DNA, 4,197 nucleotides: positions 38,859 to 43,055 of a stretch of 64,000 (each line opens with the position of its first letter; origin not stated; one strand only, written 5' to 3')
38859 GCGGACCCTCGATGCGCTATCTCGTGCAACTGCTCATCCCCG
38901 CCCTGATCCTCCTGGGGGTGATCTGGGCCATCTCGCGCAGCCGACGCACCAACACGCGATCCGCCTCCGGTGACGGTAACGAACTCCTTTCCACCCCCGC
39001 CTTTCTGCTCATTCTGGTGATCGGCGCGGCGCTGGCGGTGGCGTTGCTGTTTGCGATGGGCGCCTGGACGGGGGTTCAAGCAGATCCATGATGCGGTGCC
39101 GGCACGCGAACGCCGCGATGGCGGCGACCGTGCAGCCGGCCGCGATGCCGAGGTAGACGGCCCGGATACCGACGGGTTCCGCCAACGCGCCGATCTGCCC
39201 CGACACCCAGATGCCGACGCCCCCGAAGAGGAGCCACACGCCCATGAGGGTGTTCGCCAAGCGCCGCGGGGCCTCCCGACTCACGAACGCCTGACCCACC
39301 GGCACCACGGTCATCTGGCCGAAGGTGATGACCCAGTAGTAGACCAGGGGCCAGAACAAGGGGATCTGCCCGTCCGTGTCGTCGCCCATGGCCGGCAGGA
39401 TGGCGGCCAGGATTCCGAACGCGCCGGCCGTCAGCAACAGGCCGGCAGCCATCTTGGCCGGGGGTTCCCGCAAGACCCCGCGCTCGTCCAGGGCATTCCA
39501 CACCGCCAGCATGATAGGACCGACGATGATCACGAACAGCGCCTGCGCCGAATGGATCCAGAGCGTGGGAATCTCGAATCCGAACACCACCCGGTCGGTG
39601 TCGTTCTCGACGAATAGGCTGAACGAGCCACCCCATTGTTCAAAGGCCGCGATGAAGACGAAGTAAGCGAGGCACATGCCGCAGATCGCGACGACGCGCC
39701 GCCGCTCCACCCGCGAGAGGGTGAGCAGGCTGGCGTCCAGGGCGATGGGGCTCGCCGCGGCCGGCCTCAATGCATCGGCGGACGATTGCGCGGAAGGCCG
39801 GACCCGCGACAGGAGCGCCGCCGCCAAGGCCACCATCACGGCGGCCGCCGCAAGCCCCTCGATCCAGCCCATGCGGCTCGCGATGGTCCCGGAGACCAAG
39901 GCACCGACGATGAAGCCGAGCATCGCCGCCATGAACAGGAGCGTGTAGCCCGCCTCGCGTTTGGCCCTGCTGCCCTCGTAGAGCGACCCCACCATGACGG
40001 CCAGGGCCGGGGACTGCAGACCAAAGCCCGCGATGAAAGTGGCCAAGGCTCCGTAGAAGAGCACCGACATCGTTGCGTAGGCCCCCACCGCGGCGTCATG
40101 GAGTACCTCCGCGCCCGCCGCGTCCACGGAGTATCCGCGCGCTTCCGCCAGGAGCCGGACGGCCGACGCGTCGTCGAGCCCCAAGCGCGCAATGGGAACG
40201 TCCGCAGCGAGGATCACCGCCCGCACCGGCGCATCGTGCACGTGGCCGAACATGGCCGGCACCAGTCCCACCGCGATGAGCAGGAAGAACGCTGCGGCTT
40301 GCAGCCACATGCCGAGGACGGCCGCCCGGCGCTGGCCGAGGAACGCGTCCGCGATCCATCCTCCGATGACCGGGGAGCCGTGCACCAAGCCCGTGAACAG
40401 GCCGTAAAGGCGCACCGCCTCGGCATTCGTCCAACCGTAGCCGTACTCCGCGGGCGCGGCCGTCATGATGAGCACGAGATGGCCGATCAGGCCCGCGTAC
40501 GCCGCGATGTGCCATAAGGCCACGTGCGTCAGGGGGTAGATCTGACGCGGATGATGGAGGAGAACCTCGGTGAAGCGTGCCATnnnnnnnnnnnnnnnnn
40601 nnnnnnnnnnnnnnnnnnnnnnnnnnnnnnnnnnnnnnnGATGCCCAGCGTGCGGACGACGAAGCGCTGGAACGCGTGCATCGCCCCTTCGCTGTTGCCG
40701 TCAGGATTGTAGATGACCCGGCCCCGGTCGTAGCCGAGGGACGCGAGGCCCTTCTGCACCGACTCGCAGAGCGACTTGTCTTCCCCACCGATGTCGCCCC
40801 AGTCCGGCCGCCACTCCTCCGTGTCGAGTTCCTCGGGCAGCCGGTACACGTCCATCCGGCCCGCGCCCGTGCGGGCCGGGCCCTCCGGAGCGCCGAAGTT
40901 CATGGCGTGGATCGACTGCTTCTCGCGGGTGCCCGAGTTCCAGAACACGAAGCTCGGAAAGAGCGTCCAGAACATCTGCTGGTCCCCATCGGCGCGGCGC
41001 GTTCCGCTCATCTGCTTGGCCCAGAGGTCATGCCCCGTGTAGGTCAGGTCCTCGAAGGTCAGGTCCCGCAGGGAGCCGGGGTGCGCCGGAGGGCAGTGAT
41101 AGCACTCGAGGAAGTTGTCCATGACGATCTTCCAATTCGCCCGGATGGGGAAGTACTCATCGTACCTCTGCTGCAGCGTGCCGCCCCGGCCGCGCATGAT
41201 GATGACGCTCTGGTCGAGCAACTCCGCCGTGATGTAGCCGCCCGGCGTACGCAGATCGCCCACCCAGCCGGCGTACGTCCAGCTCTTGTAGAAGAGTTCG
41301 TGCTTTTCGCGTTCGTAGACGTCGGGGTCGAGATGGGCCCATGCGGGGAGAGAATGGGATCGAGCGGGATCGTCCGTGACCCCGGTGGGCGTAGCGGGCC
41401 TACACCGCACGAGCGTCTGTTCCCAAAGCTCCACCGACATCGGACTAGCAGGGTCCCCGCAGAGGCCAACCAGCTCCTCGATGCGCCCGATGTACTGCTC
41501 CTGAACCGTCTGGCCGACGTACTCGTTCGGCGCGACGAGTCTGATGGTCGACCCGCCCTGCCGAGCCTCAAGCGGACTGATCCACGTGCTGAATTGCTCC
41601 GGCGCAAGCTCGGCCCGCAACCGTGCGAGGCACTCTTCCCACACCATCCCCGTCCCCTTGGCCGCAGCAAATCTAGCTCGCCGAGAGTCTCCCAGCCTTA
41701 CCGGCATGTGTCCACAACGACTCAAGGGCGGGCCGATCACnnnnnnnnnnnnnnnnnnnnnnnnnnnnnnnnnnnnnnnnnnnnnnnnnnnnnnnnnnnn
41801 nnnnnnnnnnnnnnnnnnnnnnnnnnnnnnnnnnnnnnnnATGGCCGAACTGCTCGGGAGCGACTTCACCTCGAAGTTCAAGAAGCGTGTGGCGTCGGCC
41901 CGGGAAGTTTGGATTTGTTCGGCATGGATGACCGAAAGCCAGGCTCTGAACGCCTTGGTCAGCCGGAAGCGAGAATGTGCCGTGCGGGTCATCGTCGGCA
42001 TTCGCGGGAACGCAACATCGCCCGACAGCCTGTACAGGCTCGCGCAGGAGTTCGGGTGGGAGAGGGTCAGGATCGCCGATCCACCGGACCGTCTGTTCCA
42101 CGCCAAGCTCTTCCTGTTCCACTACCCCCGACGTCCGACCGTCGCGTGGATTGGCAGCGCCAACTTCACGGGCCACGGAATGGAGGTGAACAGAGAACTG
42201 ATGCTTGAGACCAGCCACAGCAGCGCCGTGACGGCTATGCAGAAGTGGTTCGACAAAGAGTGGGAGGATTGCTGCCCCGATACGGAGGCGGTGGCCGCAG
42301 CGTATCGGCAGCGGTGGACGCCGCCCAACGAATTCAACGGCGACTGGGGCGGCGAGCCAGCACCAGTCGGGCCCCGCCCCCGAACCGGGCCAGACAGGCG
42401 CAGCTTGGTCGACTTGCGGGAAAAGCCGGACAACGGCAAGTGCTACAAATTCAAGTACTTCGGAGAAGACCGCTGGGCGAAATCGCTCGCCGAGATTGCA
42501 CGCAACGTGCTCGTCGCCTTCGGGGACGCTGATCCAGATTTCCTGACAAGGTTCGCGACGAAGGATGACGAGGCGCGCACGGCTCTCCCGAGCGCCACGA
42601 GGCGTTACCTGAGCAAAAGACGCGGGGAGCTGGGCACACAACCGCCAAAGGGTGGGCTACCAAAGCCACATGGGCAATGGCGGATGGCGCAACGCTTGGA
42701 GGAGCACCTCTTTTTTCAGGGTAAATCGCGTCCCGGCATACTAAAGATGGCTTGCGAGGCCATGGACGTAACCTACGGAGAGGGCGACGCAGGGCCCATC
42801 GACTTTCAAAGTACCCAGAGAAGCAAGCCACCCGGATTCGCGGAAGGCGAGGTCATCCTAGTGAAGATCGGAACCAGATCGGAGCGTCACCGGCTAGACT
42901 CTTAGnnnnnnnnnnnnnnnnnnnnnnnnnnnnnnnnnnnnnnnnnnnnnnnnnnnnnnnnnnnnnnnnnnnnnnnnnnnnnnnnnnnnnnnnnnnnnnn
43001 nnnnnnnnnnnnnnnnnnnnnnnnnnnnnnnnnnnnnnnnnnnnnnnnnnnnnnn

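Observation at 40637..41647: Chimeric ORF: DnaA domain I fused to a ring-hydroxylating oxygenase that has lost its Rieske cluster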

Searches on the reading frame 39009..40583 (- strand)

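Call 16: search_protein_families(library=pfam, proteins=[window:39009-40583:-], max_evalue=0.1)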
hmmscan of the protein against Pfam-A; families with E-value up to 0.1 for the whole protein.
window:39009-40583:- (524 aa): 2 families
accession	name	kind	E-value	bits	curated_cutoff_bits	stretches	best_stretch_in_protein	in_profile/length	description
PF00854.27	PTR2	-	1.5e-25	90.4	27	2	293-468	197-379/392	POT family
PF07690.21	MFS_1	-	7e-16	58.5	33.4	3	166-458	74-343/347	Major Facilitator Superfamily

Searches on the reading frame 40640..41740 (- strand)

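Call 4: search_protein_families(library=pfam, proteins=[window:40640-41740:-], max_evalue=10)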
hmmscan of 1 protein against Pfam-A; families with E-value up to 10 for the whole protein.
window:40640-41740:- (367 aa): 2 families
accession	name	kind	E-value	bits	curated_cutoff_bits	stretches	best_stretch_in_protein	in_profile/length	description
PF00848.25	Ring_hydroxyl_A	-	1.1e-21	78.2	24.9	1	189-365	4-206/208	Ring hydroxylating alpha subunit (catalytic domain)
PF11638.13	DnaA_N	-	1.1e-15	57.6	24.6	1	33-91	3-63/65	DnaA N-terminal domain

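Call 5: search_protein_families(library=ncbifam, proteins=[window:40640-41740:-], max_evalue=10)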
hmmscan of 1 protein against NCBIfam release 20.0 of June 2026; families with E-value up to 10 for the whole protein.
window:40640-41740:- (367 aa): 4 families
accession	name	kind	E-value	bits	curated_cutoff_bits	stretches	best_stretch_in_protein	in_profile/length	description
NF058607.1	GlBtMonoOxGbcA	equivalog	4.2e-18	65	670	3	124-191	26-93/420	glycine betaine monooxygenase oxygenase subunit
TIGR00362.1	DnaA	equivalog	2.8e-07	30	343.9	1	34-100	1-68/437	chromosomal replication initiator protein DnaA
NF042946.1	3PPDioc_HcaE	equivalog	0.025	13.6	830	1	136-190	21-75/450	3-phenylpropionate/cinnamic acid dioxygenase subunit alpha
TIGR03228.1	anthran_1_2_A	equivalog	0.025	13.3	671.9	1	138-190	23-75/438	anthranilate 1,2-dioxygenase large subunit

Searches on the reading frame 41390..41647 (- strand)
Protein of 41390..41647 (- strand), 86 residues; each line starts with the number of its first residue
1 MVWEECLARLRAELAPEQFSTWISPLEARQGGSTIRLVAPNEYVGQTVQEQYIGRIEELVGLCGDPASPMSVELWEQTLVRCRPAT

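Call 44: find_homologous_proteins(query=window:41390-41647:-)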
Query window:41390-41647:-: 2 candidates shared short words with the query, none scored E <= 0.001.

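Call 51: search_protein_representatives(protein=window:41390-41647:-)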
Query: 86 residues. Proteins with E-value up to 0.001 (for the whole library): 1121; up to 1e-10: 38; up to 1e-30: 0. The best 150 are listed.
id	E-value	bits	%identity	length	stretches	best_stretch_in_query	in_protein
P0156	1.3e-16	76.6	54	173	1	1-74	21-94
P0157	4.9e-16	74.7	48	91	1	2-74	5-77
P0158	1.7e-15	73.0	46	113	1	1-74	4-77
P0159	5.8e-13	64.9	50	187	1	2-73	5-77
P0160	6.6e-13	64.7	48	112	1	2-74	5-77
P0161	6.8e-13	64.7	41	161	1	2-80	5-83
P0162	8.1e-13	64.4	41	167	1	2-80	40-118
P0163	1.3e-12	63.8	43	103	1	2-77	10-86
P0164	1.9e-12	63.3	48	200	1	2-70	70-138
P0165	1.9e-12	63.3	48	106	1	2-61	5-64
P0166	2.2e-12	63.0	47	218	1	2-74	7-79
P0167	2.9e-12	62.7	52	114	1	2-64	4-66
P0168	3.2e-12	62.5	38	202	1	1-77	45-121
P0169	3.3e-12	62.5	37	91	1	2-82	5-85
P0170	3.5e-12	62.4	46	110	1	1-68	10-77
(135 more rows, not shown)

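Call 59: find_related_loci(query=window:41390-41647:-, collection=metagenome_contigs, flank=4000)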
Query window:41390-41647:- (86 aa) in metagenome_contigs; peptide patterns used: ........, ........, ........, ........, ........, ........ (x = any residue, [..] = any of these).
179 stretches matched a pattern, but none encodes a relative of the query by tblastn (E <= 1e-3).

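Call 60: find_related_loci(query=window:41390-41647:-, collection=genome_contigs, flank=4000)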
Query window:41390-41647:- (86 aa) in genome_contigs; peptide patterns used: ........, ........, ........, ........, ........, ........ (x = any residue, [..] = any of these).
102 stretches matched a pattern; 2 encode a relative of the query (tblastn E <= 1e-3); 2 distinct loci.
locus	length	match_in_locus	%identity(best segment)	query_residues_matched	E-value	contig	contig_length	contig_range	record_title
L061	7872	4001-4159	40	1-52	1e-11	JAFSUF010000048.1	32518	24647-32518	MAG: Bacteroidales bacterium isolate RGIG3478 Goat_Rumen.Co__c1384616, whole genome shotgun sequence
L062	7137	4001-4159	40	1-52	1e-11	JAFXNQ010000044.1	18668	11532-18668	MAG: Bacteroidales bacterium isolate RGIG6579 Sheep_Reticulum.Co__c1992727, whole genome shotgun sequence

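Call 78: search_dna_similar(query=window:41390-41647:-, collection=plasmids, mode=protein, max_rows=15)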
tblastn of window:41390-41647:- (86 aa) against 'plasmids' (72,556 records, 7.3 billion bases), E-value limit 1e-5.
Records with a match: 15; places in all: 15; records where one place covers at least 80% of the query: 15.
Best place of each record, by identity: <60% 15.
By first word of the organism name: Acinetobacter 4; Escherichia 4; Proteus 2; Klebsiella 2; Legionella 1; Enterobacter 1; Aeromonas 1.
By predicted mobility (MOB-suite, as given by PLSDB): non-mobilizable 10; mobilizable 4; conjugative 1.
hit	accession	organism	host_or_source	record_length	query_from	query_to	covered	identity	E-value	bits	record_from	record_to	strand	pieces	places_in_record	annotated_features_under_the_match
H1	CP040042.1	Acinetobacter baumannii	Homo sapiens,blood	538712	1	86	100%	37.2%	1e-7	54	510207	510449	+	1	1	dnaA: chromosomal replication initiator protein DnaA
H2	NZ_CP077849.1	Acinetobacter baumannii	Homo sapiens,Rectal swab_P28_BU14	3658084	1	86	100%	37.2%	1e-7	54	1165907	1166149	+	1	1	none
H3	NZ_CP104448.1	Acinetobacter baumannii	Homo sapiens,sputum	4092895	1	86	100%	37.2%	1e-7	54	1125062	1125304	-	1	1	none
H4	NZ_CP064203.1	Acinetobacter baumannii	Homo sapiens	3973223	1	86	100%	37.2%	1e-7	54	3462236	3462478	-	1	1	none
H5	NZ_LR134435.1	Legionella adelaidensis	environmental,Cooling tower water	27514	2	74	85%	41.9%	2e-12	67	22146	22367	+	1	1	dnaA: chromosomal replication initiator protein DnaA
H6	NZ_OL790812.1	Proteus mirabilis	-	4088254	2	74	85%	41.9%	4e-11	64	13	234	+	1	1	none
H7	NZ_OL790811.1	Proteus mirabilis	-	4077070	2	74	85%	41.9%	5e-11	64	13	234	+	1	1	none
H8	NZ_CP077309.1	Enterobacter hormaechei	-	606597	2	74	85%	39.2%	1e-10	62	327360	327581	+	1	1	dnaA: chromosomal replication initiator protein DnaA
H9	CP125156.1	Klebsiella pneumoniae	-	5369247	2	74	85%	39.2%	2e-10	62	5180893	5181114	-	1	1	none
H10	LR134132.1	Klebsiella aerogenes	not available: to be reported later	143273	2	74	85%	39.2%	3e-10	61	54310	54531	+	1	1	dnaA: chromosomal replication initiator protein DnaA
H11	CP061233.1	Escherichia coli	Sheep,cell culture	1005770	2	74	85%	39.2%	4e-10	61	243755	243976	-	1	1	dnaA: chromosomal replication initiator protein DnaA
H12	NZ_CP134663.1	Escherichia coli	Larus michahellis,bacteria,cloaca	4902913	2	74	85%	39.2%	4e-10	61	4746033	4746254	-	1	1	none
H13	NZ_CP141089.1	Escherichia coli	Homo sapiens,Infected Human Urine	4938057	2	74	85%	39.2%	4e-10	61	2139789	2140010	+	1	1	none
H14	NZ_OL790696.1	Escherichia coli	-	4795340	2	74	85%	39.2%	4e-10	61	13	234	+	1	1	none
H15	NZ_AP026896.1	Aeromonas caviae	Microbe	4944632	2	74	85%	36.5%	4e-10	61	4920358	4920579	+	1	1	none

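Call 79: search_dna_similar(query=window:41390-41647:-, collection=phages, mode=protein, max_rows=15)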
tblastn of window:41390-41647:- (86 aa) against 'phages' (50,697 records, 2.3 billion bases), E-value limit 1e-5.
Records with a match: 7; places in all: 7; records where one place covers at least 80% of the query: 7.
Best place of each record, by identity: <60% 7.
By first word of the organism name: Salmonella 3; Acinetobacter 2; Campylobacter 2.
By host as written in the record: - 2; Homo sapiens 2; Campylobacter jejuni 2; Salmonella enterica subsp. enterica serovar Kentucky 1.
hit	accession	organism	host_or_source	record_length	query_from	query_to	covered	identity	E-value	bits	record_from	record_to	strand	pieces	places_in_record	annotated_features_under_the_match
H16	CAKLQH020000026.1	Acinetobacter phage MD-2021a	not known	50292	1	86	100%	37.2%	3e-8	54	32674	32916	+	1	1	dnaA: chromosomal replication initiation protein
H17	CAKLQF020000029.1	Acinetobacter phage MD-2021a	not known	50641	1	86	100%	37.2%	3e-8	54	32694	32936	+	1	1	dnaA: chromosomal replication initiation protein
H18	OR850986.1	Salmonella phage S.Kent 1-2-1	Salmonella enterica subsp. enterica ...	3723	2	74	85%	39.2%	1e-10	61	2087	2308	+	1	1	record has no annotation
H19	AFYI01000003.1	Salmonella enterica subsp. enterica serovar Infantis str. ...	Homo sapiens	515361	2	74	85%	39.2%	1e-10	61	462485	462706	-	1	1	replication initiator protein DnaA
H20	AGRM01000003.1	Salmonella enterica subsp. houtenae str. ATCC BAA-1581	Homo sapiens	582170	2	74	85%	39.2%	1e-10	61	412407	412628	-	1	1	replication initiator protein DnaA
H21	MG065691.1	Campylobacter phage A11a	Campylobacter jejuni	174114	2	74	85%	39.2%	1e-10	61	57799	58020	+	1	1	record has no annotation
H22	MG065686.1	Campylobacter phage A18a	Campylobacter jejuni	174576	2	74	85%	39.2%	1e-10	61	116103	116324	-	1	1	record has no annotation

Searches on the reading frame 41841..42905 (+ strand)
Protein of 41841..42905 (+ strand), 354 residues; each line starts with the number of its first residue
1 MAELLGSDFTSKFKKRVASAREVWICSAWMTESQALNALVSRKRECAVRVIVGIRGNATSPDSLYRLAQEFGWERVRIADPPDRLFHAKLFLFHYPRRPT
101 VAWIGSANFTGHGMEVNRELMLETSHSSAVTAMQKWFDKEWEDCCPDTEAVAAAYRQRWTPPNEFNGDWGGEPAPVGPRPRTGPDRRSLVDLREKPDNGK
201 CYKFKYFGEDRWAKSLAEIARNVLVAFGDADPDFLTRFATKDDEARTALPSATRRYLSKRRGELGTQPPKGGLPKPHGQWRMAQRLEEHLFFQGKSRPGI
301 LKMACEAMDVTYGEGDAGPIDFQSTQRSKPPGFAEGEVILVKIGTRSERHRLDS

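Call 16: search_protein_families(library=pfam, proteins=[window:41841-42905:+], max_evalue=0.1)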
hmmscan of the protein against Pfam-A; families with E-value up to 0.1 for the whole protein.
window:41841-42905:+ (354 aa): 2 families
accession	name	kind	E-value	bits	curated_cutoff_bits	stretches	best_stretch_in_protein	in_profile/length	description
PF13091.12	PLDc_2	-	6.9e-14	52.3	27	1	20-141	9-132/132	PLD-like domain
PF09565.16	RE_NgoFVII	-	3.7e-09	36.5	23.8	1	13-140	9-148/162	NgoFVII restriction endonuclease N-terminal PLD domain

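Call 28: find_related_loci(query=window:41841-42905:+, collection=genome_contigs, flank=5000)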
Query window:41841-42905:+ (354 aa) in genome_contigs; peptide patterns used: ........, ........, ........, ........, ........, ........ (x = any residue, [..] = any of these).
33 stretches matched a pattern, but none encodes a relative of the query by tblastn (E <= 1e-3).

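Call 29: find_homologous_proteins(query=window:41841-42905:+)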
Query window:41841-42905:+ (354 aa): 35 proteins with E <= 0.001 among 4010 candidates.
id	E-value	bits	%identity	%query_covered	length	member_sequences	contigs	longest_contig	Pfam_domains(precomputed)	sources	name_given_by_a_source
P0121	5.8e-245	830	100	100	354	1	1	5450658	PF13091.13,PF09565.17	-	-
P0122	1.4e-106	375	52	99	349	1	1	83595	PF13091.13,PF09565.17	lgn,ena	-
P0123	2.4e-101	358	52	99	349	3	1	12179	PF13091.13,PF09565.17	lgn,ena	-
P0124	1.3e-95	339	49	99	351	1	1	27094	PF13091.13,PF09565.17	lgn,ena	-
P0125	7.9e-84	300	55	75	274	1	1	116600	PF13091.13,PF09565.17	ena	-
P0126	5.3e-79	284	44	99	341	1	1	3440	PF13091.13,PF09565.17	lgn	-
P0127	6.2e-76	274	47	91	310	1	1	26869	PF13091.13,PF09565.17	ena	-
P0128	1.4e-75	273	51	75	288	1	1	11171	-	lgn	-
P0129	7.0e-72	261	43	98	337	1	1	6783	PF13091.13,PF09565.17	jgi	-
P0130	1.4e-67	247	42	99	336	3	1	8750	PF13091.13,PF09565.17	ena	-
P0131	1.5e-65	240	40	99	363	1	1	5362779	PF13091.13,PF09565.17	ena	-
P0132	5.5e-56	208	47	67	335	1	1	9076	PF13091.13,PF09565.17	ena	-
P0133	3.4e-50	189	53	47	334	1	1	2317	PF13091.13,PF09565.17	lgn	-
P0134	2.7e-49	186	47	54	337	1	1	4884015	PF13091.13,PF09565.17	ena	-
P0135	2.6e-48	183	54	48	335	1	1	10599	PF13091.13,PF09565.17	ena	-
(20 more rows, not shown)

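Call 30: find_encoding_contigs(protein=P0122, flank=6000, max_places=2)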
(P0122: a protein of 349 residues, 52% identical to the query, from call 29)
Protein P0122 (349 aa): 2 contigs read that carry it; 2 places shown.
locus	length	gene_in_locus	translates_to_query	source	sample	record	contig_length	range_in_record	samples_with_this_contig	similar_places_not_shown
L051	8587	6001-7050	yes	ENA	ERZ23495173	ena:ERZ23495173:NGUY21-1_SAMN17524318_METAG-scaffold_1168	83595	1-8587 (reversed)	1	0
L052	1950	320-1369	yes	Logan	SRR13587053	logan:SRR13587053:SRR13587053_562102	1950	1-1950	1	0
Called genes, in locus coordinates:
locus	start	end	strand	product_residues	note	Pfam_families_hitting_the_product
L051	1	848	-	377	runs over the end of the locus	PF22691:Thiolase_C_1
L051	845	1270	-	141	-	PF12172:zf-ChsH2, PF01796:OB_ChsH2_C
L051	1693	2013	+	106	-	-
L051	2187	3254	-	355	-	PF14281:PDDEXK_4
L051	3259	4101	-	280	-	PF00459:Inositol_P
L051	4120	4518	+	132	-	PF01479:S4, PF28601:HSP15_C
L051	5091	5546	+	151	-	-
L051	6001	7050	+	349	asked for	PF09565:RE_NgoFVII (weak), PF13091:PLDc_2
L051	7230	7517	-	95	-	PF20735:Lambda_ea8_5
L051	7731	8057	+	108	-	-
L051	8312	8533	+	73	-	-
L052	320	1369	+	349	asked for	PF09565:RE_NgoFVII (weak), PF13091:PLDc_2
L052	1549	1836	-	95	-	PF20735:Lambda_ea8_5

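Call 31: find_encoding_contigs(protein=P0124, flank=6000, max_places=2)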
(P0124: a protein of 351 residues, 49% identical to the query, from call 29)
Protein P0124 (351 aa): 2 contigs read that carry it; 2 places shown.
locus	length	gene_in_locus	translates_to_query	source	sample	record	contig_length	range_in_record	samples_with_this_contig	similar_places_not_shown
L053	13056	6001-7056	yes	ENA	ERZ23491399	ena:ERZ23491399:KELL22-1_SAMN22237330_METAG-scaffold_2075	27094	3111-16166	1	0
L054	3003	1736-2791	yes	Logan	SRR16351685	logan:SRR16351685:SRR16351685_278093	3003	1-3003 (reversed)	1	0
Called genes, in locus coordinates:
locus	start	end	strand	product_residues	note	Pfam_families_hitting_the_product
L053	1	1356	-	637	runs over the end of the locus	PF01011:PQQ, PF13360:PQQ_2 (weak), PF13570:Beta-prop_ACSF4 (faint)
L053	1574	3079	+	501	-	PF00753:Lactamase_B, PF12706:Lactamase_B_2 (faint), PF14863:Alkyl_sulf_dimr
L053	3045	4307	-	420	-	PF00067:p450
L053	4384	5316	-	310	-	PF01936:NYN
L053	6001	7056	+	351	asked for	PF09565:RE_NgoFVII (faint), PF13091:PLDc_2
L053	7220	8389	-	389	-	PF02771:Acyl-CoA_dh_N, PF02770:Acyl-CoA_dh_M, PF00441:Acyl-CoA_dh_1, PF22924:ACOX_C_alpha1, PF08028:Acyl-CoA_dh_2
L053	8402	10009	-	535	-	PF01039:Carboxyl_trans, PF03255:ACCA (faint)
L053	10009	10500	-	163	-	PF21139:BT_MCC_alpha (weak), PF01597:GCV_H (faint), PF25919:BSH_CusB (faint), PF00364:Biotin_lipoyl, PF25973:BSH_CzcB (faint), PF25917:BSH_RND (weak)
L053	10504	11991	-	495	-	PF00289:Biotin_carb_N, PF02786:CPSase_L_D2, PF02222:ATP-grasp, PF07478:Dala_Dala_lig_C, PF02785:Biotin_carb_C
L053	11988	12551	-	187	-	PF02975:Me-amine-dh_L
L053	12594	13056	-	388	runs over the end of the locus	PF06433:Me-amine-dh_H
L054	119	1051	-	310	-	PF01936:NYN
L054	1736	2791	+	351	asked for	PF09565:RE_NgoFVII (faint), PF13091:PLDc_2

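Call 32: find_encoding_contigs(protein=P0131, flank=6000, max_places=2)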
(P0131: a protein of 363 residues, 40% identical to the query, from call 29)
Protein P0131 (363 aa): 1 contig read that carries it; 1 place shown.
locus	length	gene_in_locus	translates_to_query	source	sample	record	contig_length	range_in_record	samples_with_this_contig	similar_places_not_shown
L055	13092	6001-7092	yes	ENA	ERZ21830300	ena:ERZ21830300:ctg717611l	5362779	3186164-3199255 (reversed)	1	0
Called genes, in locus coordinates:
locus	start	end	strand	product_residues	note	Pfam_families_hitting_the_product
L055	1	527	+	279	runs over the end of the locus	-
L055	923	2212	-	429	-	PF13808:DDE_Tnp_1_assoc (weak), PF01609:DDE_Tnp_1 (weak)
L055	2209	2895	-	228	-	-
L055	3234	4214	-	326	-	PF01548:DEDD_Tnp_IS110, PF02371:Transposase_20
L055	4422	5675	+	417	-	PF00665:rve (weak)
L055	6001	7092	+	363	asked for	PF13091:PLDc_2, PF09565:RE_NgoFVII (weak)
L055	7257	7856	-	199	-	PF07799:DUF1643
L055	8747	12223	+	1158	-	PF13401:AAA_22 (weak), PF24390:PRTase-CE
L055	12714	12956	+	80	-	-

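Call 46: search_protein_families(library=phrogs, proteins=[window:41841-42905:+], max_evalue=0.01)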
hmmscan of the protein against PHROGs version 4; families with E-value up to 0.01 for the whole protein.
window:41841-42905:+ (354 aa): 0 families

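Call 58: search_protein_families(library=padloc, proteins=[window:41841-42905:+], max_evalue=0.01)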
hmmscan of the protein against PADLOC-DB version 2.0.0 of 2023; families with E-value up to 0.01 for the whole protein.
window:41841-42905:+ (354 aa): 8 families
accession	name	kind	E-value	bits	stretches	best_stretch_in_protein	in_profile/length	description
PDLC03829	ZacB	-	3.5e-09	34.1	1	35-139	251-349/586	-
PDLC02614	DrmC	-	1.7e-07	29.1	1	19-135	33-145/153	DrmC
PDLC02901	DpdK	-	3.3e-06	24.9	1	47-142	81-170/173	DpdK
PDLC02707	PbeA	-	8.3e-05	19.3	1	78-149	125-205/672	PbeA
PDLC02193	PLD_Helicase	-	0.00076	15.7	1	75-154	109-188/905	-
PDLC02703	PbeA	-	0.00083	16.1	1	83-151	136-209/626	PbeA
PDLC02704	PbeA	-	0.002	14.7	1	82-151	128-205/682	PbeA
PDLC03659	mREase_IV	-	0.0052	12.7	1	38-146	68-180/945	Type IV methyl-directed restriction enzyme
